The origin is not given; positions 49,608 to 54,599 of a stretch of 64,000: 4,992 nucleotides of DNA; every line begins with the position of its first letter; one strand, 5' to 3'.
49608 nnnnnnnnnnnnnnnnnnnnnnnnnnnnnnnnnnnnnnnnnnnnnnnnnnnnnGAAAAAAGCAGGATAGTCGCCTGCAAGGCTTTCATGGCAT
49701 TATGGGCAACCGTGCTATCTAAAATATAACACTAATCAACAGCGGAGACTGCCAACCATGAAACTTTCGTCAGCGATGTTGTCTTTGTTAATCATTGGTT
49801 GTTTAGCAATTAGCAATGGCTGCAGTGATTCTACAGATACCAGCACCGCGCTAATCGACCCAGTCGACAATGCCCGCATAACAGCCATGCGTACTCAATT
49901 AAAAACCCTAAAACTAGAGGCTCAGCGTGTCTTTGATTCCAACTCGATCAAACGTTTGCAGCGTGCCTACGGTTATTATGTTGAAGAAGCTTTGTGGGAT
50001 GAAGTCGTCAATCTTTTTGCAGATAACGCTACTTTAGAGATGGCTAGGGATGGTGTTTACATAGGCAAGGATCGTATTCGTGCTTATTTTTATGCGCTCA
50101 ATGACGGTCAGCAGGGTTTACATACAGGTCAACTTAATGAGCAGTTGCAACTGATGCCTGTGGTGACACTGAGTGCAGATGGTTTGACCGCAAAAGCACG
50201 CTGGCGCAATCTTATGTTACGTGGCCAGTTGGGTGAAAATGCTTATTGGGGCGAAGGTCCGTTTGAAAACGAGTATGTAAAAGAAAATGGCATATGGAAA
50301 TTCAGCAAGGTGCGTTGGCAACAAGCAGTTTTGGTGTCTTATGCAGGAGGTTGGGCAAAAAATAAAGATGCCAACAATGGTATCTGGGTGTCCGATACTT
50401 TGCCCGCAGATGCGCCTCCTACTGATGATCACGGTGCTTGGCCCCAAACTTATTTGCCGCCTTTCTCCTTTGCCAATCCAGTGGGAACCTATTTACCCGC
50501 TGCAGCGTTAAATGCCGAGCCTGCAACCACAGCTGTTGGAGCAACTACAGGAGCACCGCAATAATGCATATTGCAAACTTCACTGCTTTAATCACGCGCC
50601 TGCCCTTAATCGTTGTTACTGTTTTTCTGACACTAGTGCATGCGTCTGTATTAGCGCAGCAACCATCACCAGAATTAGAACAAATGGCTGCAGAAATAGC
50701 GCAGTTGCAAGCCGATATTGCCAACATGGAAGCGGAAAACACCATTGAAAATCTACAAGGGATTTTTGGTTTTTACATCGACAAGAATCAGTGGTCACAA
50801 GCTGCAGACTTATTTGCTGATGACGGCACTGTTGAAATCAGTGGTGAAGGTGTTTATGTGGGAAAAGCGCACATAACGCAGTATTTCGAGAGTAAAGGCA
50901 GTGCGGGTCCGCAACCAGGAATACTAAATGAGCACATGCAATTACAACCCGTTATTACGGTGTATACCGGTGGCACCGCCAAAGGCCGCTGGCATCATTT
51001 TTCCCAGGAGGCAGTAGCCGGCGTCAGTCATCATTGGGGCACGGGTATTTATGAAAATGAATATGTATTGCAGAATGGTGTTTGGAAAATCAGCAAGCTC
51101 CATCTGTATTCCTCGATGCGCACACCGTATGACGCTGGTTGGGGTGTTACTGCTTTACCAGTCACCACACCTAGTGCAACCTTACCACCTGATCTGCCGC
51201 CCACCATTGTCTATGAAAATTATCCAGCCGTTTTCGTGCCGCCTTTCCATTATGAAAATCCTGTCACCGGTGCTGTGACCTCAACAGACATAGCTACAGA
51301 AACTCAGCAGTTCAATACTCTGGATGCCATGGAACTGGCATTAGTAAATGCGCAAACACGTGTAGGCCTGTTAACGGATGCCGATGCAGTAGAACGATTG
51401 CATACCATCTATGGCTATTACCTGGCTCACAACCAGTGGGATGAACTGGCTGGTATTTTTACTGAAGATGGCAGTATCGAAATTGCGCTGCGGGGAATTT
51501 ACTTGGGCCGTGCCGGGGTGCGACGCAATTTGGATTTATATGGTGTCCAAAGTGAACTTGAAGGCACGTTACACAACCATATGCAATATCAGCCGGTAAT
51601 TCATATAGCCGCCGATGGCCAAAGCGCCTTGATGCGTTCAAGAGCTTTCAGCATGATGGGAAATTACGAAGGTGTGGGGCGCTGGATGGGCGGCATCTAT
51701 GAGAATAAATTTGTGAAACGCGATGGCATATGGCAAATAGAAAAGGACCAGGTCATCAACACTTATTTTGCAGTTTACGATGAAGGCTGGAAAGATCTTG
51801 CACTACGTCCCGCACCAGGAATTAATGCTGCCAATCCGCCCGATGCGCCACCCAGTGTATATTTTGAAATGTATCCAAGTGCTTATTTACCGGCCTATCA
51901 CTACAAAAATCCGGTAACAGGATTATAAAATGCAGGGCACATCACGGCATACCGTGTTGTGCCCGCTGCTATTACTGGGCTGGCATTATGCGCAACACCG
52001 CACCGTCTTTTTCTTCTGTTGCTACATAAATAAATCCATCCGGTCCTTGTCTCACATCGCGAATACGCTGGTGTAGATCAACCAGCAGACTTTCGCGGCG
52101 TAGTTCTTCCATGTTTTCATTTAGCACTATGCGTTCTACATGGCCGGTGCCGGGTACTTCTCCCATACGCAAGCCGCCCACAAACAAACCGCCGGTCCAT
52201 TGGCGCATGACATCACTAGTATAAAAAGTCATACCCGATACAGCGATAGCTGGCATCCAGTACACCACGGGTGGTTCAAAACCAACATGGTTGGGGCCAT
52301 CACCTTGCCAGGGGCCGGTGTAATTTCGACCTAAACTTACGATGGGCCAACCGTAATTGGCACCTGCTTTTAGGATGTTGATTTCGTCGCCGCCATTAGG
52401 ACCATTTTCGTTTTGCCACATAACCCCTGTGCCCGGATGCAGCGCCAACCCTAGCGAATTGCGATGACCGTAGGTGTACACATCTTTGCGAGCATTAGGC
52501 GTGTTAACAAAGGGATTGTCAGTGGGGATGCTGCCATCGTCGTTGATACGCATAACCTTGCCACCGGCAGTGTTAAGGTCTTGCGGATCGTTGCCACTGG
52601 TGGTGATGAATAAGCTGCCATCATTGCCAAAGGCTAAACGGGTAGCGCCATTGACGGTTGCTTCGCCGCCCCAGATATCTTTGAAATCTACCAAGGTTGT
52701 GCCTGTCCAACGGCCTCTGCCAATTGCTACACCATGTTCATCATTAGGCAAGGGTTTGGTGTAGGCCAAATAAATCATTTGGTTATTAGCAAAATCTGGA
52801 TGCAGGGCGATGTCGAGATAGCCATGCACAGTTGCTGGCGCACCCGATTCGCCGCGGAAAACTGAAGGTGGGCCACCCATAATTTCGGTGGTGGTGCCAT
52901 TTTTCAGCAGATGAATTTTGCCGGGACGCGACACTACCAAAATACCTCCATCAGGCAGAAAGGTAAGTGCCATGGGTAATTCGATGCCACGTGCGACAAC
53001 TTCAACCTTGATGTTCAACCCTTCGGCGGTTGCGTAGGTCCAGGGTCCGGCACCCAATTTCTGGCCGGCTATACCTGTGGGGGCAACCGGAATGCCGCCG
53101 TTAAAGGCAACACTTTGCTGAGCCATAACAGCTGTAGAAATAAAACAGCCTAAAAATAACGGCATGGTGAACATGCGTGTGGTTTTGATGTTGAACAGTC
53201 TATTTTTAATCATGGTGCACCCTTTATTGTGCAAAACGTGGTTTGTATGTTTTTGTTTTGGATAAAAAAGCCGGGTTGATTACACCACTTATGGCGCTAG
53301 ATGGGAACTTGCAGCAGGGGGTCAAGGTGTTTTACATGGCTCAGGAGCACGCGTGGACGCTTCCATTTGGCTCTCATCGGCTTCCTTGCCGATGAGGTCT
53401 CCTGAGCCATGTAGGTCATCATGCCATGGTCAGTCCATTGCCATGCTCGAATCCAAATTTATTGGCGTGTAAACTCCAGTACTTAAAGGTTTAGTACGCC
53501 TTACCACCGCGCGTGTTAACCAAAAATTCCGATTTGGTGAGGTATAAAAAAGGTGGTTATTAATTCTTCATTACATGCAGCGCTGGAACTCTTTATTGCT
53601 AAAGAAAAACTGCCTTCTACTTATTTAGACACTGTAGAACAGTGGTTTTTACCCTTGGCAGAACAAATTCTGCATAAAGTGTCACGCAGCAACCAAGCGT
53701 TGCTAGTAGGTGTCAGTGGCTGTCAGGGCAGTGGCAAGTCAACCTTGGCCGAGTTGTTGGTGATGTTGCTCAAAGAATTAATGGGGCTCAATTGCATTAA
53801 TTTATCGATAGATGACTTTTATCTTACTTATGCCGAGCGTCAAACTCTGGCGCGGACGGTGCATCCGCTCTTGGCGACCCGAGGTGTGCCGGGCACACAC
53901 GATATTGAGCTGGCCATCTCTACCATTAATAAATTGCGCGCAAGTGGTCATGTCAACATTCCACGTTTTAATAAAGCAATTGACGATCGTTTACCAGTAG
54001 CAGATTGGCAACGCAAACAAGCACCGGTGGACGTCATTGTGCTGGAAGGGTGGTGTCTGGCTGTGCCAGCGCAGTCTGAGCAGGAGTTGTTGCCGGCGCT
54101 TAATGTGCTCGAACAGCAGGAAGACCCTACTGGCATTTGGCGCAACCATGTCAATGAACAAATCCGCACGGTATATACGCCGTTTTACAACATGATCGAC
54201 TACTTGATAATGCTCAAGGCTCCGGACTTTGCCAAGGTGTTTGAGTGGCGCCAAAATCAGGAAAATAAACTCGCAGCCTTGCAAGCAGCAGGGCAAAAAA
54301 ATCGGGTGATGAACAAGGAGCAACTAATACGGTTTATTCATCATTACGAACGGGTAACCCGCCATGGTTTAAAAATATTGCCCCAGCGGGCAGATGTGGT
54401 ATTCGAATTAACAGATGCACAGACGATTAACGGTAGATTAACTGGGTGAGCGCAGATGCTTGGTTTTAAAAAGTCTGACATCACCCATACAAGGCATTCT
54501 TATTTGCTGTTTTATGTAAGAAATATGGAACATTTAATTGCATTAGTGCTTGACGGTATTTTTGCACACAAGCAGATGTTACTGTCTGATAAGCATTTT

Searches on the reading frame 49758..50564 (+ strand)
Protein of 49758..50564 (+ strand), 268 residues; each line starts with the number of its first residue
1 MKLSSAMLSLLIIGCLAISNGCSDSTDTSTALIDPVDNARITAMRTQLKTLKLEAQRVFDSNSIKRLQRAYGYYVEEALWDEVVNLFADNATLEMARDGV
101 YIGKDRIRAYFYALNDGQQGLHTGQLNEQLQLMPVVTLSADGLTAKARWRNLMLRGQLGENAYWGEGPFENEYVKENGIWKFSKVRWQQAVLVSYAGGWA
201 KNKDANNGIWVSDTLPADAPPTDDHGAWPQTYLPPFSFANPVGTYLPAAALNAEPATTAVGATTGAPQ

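Call 62: search_protein_families(library=pfam, proteins=[window:49758-50564:+], max_evalue=0.00001)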
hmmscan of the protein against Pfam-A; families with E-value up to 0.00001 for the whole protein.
window:49758-50564:+ (268 aa): 1 family
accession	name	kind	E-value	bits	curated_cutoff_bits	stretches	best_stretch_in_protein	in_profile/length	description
PF13577.12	SnoaL_4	-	8.6e-23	81.1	24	1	59-186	4-126/126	SnoaL-like domain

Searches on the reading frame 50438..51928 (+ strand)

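Call 9: search_protein_families(library=pfam, proteins=[window:50438-51928:+], max_evalue=0.001)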
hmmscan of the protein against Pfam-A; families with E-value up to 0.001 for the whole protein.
window:50438-51928:+ (496 aa): 1 family
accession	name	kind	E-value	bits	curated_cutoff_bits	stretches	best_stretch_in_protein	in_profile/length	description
PF13577.12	SnoaL_4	-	2.1e-48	163.9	24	2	97-221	3-125/126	SnoaL-like domain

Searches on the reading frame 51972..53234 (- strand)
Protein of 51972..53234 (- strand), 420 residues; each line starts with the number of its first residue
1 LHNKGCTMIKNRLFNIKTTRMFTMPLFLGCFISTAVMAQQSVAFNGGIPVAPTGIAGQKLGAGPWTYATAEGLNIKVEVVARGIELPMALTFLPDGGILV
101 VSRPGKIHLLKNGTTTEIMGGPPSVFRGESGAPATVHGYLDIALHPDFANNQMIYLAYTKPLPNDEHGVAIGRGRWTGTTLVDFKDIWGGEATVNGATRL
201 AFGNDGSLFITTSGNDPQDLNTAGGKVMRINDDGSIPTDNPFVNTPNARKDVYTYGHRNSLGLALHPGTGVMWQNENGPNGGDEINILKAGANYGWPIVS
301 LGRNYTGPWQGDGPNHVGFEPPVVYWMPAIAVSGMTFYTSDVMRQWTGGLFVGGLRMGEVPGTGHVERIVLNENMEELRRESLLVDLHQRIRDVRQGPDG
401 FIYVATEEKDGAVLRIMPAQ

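Call 9: search_protein_families(library=pfam, proteins=[window:51972-53234:-], max_evalue=0.001)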
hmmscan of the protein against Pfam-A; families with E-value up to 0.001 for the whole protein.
window:51972-53234:- (420 aa): 1 family
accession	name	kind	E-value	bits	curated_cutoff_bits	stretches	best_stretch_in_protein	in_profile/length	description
PF07995.17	GSDH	-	1e-100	337.7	25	1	85-415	2-332/332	Glucose / Sorbosone dehydrogenase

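Call 74: search_protein_families(library=ncbifam, proteins=[window:51972-53234:-], max_evalue=0.00001)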
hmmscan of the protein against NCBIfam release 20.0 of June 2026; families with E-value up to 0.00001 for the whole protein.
window:51972-53234:- (420 aa): 1 family
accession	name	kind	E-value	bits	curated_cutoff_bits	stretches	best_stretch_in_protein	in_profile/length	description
TIGR03606.1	non_repeat_PQQ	subfamily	1.5e-33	116.3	434.55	1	216-300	190-271/454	glucose/sorbosone family PQQ-dependent dehydrogenase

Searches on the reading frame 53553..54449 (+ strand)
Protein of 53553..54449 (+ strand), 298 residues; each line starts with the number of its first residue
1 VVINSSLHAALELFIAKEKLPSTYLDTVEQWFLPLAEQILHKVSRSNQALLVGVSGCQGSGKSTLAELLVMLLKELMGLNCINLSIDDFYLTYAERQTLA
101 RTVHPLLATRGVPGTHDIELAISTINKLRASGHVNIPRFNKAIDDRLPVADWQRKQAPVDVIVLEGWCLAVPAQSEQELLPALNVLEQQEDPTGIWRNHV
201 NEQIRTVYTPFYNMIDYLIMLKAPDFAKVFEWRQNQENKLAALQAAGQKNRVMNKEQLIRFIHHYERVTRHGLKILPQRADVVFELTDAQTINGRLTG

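Call 9: search_protein_families(library=pfam, proteins=[window:53553-54449:+], max_evalue=0.001)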
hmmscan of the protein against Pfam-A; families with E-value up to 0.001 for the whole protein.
window:53553-54449:+ (298 aa): 2 families
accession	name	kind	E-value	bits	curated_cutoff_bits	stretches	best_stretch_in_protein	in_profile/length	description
PF00485.24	PRK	-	4.9e-07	30.2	22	1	52-166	2-116/196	Phosphoribulokinase / Uridine kinase family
PF03308.22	MeaB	-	0.0006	19.3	23.1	0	36-75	19-59/273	Methylmalonyl Co-A mutase-associated GTPase MeaB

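Call 74: search_protein_families(library=ncbifam, proteins=[window:53553-54449:+], max_evalue=0.00001)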
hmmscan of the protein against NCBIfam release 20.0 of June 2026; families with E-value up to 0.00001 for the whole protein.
window:53553-54449:+ (298 aa): 7 families
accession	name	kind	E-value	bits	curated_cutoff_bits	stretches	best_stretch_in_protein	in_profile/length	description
NF006746.0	PRK09270.1-5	subfamily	1.3e-11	43.9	250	1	35-179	8-144/210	nucleoside/nucleotide kinase family protein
NF006743.0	PRK09270.1-2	equivalog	1.1e-10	41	227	1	35-175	15-147/217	nucleoside/nucleotide kinase family protein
TIGR00554.2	panK_bact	equivalog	1.6e-10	40.8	235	1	12-176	46-204/310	type I pantothenate kinase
NF006744.0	PRK09270.1-3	equivalog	4.5e-10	39.3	281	1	35-151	9-121/213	nucleoside/nucleotide kinase family protein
NF004018.0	PRK05480.1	equivalog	3.1e-08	33.3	180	1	46-168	3-115/210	uridine kinase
TIGR00235.1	udk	equivalog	6.2e-08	32.5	220.3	1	46-169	3-116/207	uridine kinase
NF006745.0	PRK09270.1-4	equivalog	1.3e-07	30.8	228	1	24-172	16-165/246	nucleoside/nucleotide kinase family protein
